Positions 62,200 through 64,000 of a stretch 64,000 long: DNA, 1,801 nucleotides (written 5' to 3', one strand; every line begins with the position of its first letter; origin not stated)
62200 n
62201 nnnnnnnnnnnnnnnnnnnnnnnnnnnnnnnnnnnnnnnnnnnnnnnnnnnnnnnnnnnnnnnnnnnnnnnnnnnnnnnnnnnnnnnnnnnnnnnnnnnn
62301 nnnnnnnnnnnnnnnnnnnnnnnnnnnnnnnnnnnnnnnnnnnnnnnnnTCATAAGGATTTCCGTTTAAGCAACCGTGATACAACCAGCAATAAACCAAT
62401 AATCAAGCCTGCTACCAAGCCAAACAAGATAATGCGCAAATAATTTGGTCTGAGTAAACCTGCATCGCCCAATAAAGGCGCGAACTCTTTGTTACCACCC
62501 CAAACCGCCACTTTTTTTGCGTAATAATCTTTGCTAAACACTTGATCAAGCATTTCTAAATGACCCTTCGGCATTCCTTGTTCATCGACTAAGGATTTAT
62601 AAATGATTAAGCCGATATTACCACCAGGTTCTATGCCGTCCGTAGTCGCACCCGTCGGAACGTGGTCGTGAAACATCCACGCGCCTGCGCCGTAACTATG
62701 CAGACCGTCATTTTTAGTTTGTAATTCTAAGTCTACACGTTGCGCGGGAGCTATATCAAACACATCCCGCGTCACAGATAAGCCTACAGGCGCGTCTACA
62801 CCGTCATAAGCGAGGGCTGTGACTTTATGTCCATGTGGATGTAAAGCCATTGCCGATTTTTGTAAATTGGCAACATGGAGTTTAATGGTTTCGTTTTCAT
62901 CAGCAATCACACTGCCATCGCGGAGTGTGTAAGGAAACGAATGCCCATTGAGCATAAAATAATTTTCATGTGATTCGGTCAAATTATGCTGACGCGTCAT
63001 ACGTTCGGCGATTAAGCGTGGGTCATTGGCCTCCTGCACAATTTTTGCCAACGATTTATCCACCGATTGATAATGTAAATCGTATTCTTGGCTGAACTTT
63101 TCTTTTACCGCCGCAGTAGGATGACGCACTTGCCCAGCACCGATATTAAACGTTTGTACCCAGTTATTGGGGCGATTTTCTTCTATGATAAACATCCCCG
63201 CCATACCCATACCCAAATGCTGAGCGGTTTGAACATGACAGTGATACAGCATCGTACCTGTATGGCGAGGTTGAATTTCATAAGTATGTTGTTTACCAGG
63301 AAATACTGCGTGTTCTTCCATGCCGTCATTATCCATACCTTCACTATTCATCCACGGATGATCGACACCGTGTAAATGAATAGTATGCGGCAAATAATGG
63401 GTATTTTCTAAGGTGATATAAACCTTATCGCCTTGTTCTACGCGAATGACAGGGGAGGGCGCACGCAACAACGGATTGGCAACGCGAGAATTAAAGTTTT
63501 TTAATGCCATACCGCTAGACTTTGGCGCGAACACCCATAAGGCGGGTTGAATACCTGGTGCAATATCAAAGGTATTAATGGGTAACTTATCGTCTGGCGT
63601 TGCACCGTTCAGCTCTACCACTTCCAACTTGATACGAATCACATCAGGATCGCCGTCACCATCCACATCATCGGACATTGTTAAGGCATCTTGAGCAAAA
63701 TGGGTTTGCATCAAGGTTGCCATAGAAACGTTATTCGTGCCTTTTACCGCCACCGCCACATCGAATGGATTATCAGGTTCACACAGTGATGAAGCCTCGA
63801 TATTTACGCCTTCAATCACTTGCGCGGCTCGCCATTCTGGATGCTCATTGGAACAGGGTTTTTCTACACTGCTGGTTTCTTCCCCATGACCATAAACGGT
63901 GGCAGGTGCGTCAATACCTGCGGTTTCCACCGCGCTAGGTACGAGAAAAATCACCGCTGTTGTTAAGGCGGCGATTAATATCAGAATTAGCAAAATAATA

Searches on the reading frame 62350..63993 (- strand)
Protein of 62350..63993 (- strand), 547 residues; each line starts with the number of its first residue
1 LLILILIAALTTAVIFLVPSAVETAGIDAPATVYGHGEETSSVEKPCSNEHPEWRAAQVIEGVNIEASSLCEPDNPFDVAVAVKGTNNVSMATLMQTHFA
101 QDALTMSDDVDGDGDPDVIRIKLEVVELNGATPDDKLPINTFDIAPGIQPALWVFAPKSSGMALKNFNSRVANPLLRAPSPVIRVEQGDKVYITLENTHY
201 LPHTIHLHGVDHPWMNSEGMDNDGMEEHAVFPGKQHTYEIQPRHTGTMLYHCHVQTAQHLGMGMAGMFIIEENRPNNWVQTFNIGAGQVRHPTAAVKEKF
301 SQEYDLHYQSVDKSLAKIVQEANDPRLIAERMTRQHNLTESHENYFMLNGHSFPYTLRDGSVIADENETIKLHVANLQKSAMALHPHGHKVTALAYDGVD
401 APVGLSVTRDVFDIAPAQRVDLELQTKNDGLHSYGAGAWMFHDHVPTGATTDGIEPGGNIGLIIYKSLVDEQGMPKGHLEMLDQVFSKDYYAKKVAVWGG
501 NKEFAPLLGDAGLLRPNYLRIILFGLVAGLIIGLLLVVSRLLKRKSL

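Call 60: search_protein_families(library=pfam, proteins=[window:62350-63993:-], max_evalue=0.00001)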
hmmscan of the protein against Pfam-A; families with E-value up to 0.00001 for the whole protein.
window:62350-63993:- (547 aa): 2 families
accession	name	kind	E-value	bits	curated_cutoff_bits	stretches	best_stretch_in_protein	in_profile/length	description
PF07732.21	Cu-oxidase_3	-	1.5e-20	73.9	21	1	178-273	24-117/119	Multicopper oxidase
PF07731.20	Cu-oxidase_2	-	1.2e-19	70.9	20.4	1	174-272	25-135/137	Multicopper oxidase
